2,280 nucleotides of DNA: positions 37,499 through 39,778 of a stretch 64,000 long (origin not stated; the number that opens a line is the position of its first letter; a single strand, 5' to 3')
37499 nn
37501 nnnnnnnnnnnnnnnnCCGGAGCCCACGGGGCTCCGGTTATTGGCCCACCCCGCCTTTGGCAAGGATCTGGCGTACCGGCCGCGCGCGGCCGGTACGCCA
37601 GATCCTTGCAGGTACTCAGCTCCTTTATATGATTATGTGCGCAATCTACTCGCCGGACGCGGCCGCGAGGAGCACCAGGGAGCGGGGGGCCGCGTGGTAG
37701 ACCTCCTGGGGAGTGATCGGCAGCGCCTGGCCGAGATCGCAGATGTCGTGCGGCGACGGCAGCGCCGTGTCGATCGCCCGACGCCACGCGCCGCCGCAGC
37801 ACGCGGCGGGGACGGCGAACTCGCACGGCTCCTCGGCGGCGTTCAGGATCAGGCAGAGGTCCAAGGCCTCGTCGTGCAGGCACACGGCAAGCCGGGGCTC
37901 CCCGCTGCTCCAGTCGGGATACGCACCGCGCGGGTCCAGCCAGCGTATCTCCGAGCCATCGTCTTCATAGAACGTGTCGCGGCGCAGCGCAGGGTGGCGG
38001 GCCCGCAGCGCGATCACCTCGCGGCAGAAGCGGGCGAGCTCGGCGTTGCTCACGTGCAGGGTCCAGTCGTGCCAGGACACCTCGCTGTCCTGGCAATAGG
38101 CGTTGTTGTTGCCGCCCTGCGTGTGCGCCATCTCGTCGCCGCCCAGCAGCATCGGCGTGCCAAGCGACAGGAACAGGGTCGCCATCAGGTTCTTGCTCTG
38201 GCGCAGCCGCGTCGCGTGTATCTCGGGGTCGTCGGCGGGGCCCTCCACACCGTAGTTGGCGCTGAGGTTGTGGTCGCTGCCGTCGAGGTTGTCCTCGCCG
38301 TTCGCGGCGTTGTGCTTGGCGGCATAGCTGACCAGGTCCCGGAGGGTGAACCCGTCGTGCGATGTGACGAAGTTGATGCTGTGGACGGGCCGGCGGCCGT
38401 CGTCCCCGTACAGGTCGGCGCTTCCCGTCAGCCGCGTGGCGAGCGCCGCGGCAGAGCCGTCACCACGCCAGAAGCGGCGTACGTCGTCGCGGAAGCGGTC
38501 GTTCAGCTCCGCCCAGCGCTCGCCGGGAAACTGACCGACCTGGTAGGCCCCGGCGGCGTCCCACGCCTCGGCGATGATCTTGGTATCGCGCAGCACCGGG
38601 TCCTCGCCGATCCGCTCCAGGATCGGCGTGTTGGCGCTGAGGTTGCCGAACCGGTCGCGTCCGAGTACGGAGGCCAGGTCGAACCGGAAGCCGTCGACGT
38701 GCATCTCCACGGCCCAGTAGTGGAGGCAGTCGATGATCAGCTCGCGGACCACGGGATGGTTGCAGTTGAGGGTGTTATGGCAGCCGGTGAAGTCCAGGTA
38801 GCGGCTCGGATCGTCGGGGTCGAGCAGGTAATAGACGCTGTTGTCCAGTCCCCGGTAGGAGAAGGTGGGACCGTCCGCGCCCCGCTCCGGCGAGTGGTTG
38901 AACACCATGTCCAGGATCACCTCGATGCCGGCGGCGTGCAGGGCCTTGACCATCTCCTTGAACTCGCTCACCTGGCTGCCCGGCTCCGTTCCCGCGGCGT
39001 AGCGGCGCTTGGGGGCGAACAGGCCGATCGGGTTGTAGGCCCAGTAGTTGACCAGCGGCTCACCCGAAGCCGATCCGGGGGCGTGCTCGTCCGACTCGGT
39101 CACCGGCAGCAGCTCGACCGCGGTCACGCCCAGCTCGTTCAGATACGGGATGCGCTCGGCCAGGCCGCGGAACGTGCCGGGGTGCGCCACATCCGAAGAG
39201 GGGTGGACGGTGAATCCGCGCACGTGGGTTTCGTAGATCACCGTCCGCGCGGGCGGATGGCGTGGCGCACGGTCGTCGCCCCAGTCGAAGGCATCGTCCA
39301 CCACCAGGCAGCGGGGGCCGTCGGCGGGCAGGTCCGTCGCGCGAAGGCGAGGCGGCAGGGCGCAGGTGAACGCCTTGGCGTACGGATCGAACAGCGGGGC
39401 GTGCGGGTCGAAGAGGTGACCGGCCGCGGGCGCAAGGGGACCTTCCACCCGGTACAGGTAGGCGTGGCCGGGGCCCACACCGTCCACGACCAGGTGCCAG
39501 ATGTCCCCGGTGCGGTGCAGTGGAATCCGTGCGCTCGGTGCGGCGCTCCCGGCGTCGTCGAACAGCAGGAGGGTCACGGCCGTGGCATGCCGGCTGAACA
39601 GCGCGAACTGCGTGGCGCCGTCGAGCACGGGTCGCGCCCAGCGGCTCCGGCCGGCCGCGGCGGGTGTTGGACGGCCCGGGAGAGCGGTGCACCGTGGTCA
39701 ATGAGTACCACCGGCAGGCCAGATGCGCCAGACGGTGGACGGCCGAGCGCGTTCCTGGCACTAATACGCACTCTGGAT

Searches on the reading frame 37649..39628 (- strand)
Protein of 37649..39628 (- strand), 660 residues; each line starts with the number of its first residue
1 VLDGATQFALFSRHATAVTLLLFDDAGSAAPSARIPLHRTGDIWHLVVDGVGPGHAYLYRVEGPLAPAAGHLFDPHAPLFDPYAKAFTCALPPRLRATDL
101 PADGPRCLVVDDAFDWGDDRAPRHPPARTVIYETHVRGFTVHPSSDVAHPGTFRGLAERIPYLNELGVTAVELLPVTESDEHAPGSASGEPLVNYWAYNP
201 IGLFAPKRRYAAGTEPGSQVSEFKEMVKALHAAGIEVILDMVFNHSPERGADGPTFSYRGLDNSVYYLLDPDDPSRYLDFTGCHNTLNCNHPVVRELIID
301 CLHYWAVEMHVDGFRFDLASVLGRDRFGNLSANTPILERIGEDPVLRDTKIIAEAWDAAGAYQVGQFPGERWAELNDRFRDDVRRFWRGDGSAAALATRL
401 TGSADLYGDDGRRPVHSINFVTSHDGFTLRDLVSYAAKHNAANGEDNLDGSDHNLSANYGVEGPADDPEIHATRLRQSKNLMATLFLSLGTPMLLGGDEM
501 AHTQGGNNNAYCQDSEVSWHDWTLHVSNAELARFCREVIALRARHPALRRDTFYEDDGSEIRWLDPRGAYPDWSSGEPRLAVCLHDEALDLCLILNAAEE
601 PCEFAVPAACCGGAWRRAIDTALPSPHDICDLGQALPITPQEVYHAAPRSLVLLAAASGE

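Call 8: search_protein_families(library=pfam, proteins=[window:37649-39628:-], max_evalue=0.01)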
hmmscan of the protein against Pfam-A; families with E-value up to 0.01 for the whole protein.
window:37649-39628:- (660 aa): 3 families
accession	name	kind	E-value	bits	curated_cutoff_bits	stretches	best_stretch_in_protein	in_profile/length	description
PF00128.31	Alpha-amylase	-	1.8e-17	64.2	22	2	145-247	10-93/446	Alpha amylase, catalytic domain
PF02922.24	CBM_48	-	9.3e-12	45.5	22.4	1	5-84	12-83/83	Carbohydrate-binding module 48 (Isoamylase N-terminal domain)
PF21156.3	ISOA1-3_C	-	0.00049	20.7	27.3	1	563-634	2-73/106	Isoamylase 1-3, C-terminal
